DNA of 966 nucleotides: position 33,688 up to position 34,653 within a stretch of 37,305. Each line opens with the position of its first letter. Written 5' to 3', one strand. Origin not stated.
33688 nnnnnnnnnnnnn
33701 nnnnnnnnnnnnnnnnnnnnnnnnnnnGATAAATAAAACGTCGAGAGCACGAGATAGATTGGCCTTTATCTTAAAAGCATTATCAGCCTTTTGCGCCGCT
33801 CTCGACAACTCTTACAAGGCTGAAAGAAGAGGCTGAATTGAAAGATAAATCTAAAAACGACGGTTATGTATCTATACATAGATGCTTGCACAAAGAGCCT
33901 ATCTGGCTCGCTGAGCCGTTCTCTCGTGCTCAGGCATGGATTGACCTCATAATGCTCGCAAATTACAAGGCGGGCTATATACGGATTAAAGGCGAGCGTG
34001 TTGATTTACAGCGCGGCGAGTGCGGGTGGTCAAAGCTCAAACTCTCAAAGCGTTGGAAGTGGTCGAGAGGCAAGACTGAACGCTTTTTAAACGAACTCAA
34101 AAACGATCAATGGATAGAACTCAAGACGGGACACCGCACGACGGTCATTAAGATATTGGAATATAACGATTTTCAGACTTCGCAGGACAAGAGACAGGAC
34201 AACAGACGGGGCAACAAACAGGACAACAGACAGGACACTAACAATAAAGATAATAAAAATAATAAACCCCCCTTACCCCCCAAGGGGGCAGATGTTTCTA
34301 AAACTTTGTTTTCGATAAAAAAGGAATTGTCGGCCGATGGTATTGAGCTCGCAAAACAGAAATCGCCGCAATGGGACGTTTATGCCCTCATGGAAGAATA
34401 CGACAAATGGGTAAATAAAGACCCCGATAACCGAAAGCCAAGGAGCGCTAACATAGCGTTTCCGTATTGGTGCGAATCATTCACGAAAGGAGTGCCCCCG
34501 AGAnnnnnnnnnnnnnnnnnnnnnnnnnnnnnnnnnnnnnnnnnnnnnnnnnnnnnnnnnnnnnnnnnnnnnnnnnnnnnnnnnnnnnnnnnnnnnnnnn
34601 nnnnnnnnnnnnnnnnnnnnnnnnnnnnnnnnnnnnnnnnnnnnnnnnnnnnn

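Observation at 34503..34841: DnaA domain-IV-only protein translationally coupled to the initiator, where a helicase loader is expected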

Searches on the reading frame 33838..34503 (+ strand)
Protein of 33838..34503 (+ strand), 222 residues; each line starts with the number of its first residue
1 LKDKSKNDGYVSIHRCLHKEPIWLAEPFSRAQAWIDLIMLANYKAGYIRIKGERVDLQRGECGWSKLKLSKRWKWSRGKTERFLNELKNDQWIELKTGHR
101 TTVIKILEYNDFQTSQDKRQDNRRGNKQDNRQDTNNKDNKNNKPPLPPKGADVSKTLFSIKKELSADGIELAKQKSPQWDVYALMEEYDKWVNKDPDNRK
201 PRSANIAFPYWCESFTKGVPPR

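Call 3: search_protein_families(library=pfam, proteins=[window:33838-34503:+], max_evalue=1)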
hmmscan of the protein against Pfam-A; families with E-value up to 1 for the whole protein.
window:33838-34503:+ (222 aa): 3 families
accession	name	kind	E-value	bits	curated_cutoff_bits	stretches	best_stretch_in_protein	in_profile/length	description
PF15977.11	HTH_46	-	0.049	14.1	29.3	1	71-105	31-65/68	Winged helix-turn-helix DNA binding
PF19445.4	eIF3h_C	-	0.14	12.3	28.6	1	104-156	99-148/197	C-terminal region of eIF3h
PF14510.11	ABC_trans_N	-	0.18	12.7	25.4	0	175-208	35-68/89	ABC-transporter N-terminal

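Call 4: search_protein_families(library=phrogs, proteins=[window:33838-34503:+], max_evalue=0.01)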
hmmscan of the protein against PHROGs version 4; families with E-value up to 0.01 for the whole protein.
window:33838-34503:+ (222 aa): 6 families
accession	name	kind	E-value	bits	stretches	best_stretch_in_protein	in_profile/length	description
phrog_2514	-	DNA, RNA and nucleotide metabolism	3e-23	83.5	1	7-143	2-143/270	DnaD-like helicase loader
phrog_186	-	DNA, RNA and nucleotide metabolism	1.4e-16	62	1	2-163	14-176/308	DnaD-like helicase loader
phrog_35955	-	unknown function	4.7e-15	56.8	1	9-143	3-137/285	-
phrog_27581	-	unknown function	1.7e-09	38.7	1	5-126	23-149/216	-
phrog_7498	-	DNA, RNA and nucleotide metabolism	1.5e-05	25.3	1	34-143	28-137/296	DnaD-like helicase loader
phrog_428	-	DNA, RNA and nucleotide metabolism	0.00073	19.8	1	65-149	129-224/455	replication initiation protein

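Call 7: search_protein_families(library=ncbifam, proteins=[window:33838-34503:+], max_evalue=10)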
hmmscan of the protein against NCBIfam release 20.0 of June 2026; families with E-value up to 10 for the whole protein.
window:33838-34503:+ (222 aa): 0 families

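Call 16: search_dna_similar(query=window:33838-34503:+, collection=phages, mode=protein, max_rows=25)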
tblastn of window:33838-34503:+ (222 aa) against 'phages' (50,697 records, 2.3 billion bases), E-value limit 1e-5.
Records with a match: 64; places in all: 64; records where one place covers at least 80% of the query: 0.
Best place of each record, by identity: <60% 64.
By first word of the organism name: Staphylococcus 38; Vibrio 11; Bacillus 5; Sulfitobacter 4; Anoxybacillus 2; Pseudoalteromonas 1; Bacteriophage 1; Pseudomonas 1; Enterococcus 1.
By host as written in the record: Vibrio breoganii 8; Staphylococcus aureus 8; - 4; Sulfitobacter sp. CB2047 4; Bacillus megaterium Km 3; Staphylococcus aureus N315 3; Bacillus megaterium 2; Staphylococcus aureus NRL 09/166 2; and 23 more.
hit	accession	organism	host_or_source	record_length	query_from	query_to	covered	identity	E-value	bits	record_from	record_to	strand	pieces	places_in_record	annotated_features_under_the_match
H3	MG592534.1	Vibrio phage 1.167.O._10N.261.51.F2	Vibrio breoganii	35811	9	125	53%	46.2%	2e-16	83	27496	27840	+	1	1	coil containing protein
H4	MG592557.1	Vibrio phage 1.189.B._10N.286.51.B5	Vibrio breoganii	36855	9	125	53%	46.2%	2e-16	83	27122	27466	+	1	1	coil containing protein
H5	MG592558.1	Vibrio phage 1.189.C._10N.286.51.B5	Vibrio breoganii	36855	9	125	53%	46.2%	2e-16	83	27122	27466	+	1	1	coil containing protein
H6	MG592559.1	Vibrio phage 1.189.O._10N.286.51.B5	Vibrio breoganii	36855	9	125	53%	46.2%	2e-16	83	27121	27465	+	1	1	coil containing protein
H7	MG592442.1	Vibrio phage 1.064.O._10N.261.52.E2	uncharacterized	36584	9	125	53%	46.2%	2e-16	83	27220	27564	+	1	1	coil containing protein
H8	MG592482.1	Vibrio phage 1.108.O._10N.222.51.A4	Vibrio breoganii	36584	9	125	53%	46.2%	2e-16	83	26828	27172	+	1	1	coil containing protein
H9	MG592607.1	Vibrio phage 1.242.O._10N.261.54.B2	Vibrio breoganii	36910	9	125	53%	46.2%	2e-16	83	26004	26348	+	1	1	coil containing protein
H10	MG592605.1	Vibrio phage 1.239.O._10N.261.52.F6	Vibrio breoganii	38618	9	125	53%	46.2%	2e-16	83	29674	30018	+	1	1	coil containing protein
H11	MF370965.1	Pseudoalteromonas phage SL25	Pseudoalteromonas sp.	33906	9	125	53%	46.2%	2e-15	81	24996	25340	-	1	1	replication protein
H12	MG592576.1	Vibrio phage 1.206.O._10N.222.51.B10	Vibrio breoganii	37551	9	114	48%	48.1%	2e-16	83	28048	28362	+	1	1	coil containing protein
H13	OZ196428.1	Vibrio phage F89 g1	Seawater and oysters mix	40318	9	124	52%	43.9%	4e-18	88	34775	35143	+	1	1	DnaD-like helicase loader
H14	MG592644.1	Vibrio phage 1.276.O._10N.286.54.E4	Vibrio cyclitrophicus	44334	9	113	47%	47.6%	1e-17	87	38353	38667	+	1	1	hypothetical protein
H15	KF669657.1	Bacillus phage poppyseed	Bacillus megaterium Km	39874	5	120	52%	37.5%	7e-9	61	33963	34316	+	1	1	replication protein | transcriptional repressor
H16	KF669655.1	Bacillus phage Page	Bacillus megaterium Km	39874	5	120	52%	37.5%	7e-9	61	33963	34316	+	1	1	DnaD/DnaB repication protein | transcriptional repressor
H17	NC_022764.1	Bacillus phage Page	Bacillus megaterium Km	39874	5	120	52%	37.5%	7e-9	61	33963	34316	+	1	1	DnaD-like helicase loader | transcriptional repressor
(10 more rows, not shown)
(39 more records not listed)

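Call 17: get_annotated_region(hit=H13, flank=3500)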
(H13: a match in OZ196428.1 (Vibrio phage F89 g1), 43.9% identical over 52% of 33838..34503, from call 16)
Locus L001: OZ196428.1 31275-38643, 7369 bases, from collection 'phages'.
description: Vibrio phage F89 g1 genome assembly, chromosome: VPF89_g1_1.
organism: Vibrio phage F89 g1 (NCBI taxid 3105358)
taxonomy: Viruses
host: -; source: Seawater and oysters mix; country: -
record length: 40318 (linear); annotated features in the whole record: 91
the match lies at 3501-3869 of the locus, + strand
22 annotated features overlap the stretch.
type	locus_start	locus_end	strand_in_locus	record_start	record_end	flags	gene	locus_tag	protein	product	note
CDS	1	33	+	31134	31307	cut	-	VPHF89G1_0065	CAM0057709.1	hypothetical protein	-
CDS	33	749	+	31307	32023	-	-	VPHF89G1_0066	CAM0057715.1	hypothetical protein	-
CDS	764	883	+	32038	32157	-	-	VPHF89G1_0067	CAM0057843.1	hypothetical protein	-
CDS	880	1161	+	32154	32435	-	-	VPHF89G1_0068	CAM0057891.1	hypothetical protein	-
CDS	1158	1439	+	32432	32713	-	-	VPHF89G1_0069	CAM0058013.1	hypothetical protein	-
CDS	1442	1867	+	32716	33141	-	-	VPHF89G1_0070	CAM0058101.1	antimicrobial peptide resistance and lipid A acyl ation protein PagP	-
CDS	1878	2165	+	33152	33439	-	-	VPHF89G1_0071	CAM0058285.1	hypothetical protein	-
CDS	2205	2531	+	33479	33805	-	-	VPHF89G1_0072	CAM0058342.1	hypothetical protein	-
CDS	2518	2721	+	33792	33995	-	-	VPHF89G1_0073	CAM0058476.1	hypothetical protein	-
CDS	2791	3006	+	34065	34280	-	-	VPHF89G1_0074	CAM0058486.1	hypothetical protein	-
CDS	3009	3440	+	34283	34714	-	-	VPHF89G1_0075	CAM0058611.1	Arc-like repressor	-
CDS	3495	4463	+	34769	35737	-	-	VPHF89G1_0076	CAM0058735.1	DnaD-like helicase loader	-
CDS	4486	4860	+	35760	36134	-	-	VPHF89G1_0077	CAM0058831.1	hypothetical protein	-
CDS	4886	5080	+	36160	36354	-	-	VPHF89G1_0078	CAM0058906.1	hypothetical protein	-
CDS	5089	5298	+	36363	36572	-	-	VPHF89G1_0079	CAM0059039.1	hypothetical protein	-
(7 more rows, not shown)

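Call 18: get_annotated_region(hit=H3, flank=3500)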
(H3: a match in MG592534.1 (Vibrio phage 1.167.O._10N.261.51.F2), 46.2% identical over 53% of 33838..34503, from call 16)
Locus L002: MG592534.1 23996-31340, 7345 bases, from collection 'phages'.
description: Vibrio phage 1.167.O._10N.261.51.F2, partial genome.
organism: Vibrio phage 1.167.O._10N.261.51.F2 (NCBI taxid 1881211)
taxonomy: Viruses; Duplodnaviria; Heunggongvirae; Uroviricota; Caudoviricetes
host: Vibrio breoganii; source: iron chloride precipitation of 0.2um-filtered seawater, resuspended in oxalate solution; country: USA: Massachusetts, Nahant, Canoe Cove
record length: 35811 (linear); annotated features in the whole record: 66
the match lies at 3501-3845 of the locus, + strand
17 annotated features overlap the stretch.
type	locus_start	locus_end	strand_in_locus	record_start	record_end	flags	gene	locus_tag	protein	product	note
CDS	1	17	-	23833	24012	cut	-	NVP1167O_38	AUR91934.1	hypothetical protein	NVP1167O_38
CDS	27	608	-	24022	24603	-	-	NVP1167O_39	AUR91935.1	hypothetical protein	NVP1167O_39; InterPro:IPR003647; intron encoded nuclease repeat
CDS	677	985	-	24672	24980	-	-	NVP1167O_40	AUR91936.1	hypothetical protein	NVP1167O_40; tara_best_match:OM-RGC.v1.028462058; cvp_best_match:RF_PEP_399528346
CDS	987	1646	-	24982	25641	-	-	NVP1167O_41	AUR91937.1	single-strand annealing protein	NVP1167O_41; aclame_best_match:protein:vir:1694; tara_best_match:OM-RGC.v1.017849183; cvp_best_match:NCBI_PEP_29893202; ...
CDS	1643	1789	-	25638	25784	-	-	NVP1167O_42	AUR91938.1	hypothetical protein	NVP1167O_42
CDS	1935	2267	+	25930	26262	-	-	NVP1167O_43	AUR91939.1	hypothetical protein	NVP1167O_43; aclame_best_match:protein:vir:99253; tara_best_match:OM-RGC.v1.030530205; cvp_best_match:RF_PEP_423261940; ...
CDS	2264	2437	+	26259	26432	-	-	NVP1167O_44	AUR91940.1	TMhelix containing protein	NVP1167O_44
CDS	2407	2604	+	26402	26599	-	-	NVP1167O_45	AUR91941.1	hypothetical protein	NVP1167O_45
CDS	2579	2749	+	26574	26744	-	-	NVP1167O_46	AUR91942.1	hypothetical protein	NVP1167O_46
CDS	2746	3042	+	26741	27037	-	-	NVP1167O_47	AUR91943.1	hypothetical protein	NVP1167O_47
CDS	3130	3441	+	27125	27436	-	-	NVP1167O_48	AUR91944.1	coil containing protein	NVP1167O_48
CDS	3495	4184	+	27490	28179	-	-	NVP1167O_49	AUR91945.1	coil containing protein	NVP1167O_49; aclame_best_match:protein:proph:161317; tara_best_match:OM-RGC.v1.011174212; ...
CDS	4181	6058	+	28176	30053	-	-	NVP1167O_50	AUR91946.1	coil containing protein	NVP1167O_50; aclame_best_match:protein:vir:105726; tara_best_match:OM-RGC.v1.000921916; ...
CDS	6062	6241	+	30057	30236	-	-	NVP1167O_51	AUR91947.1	hypothetical protein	NVP1167O_51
CDS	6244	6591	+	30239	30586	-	-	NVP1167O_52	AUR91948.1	coil containing protein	NVP1167O_52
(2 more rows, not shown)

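Call 85: search_protein_families(library=pfam, proteins=[L001:4486-4857:+, L002:4181-6055:+, L001:3495-4460:+, L002:3495-4181:+], max_evalue=0.01)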
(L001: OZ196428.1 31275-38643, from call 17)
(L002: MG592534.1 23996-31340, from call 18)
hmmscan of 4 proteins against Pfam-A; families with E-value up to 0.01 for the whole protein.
L001:4486-4857:+ (124 aa): 0 families

L002:4181-6055:+ (625 aa): 7 families
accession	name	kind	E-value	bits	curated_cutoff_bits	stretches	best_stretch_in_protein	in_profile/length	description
PF13155.12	Toprim_2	-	3.6e-15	56.5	22.1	1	208-295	1-88/88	Toprim-like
PF13481.12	AAA_25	-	1.4e-08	35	27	1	355-506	31-194/195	AAA domain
PF13662.12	Toprim_4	-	2.6e-08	34.4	25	1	207-277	3-75/85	Toprim domain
PF03796.21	DnaB_C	-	2e-06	27.8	27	1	354-593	16-253/255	DnaB-like helicase C terminal domain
PF01751.28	Toprim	-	2.6e-05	24.8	23.1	1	208-277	3-81/96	Toprim domain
PF06745.19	ATPase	-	0.0004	20.3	26.6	1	354-510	16-169/231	KaiC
PF13362.12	Toprim_3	-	0.00069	20.4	27.2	1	208-278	3-69/95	Toprim domain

L001:3495-4460:+ (322 aa): 0 families

L002:3495-4181:+ (229 aa): 0 families

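Call 92: search_solved_structures(query=window:33838-34503:+, max_evalue=1)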
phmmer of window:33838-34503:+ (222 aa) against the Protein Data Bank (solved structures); distinct sequences matched with E-value up to 1: 1.
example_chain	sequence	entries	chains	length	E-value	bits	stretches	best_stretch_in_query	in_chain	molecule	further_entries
7ylo_A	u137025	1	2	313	0.2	14.6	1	81-158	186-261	Dyp-type peroxidase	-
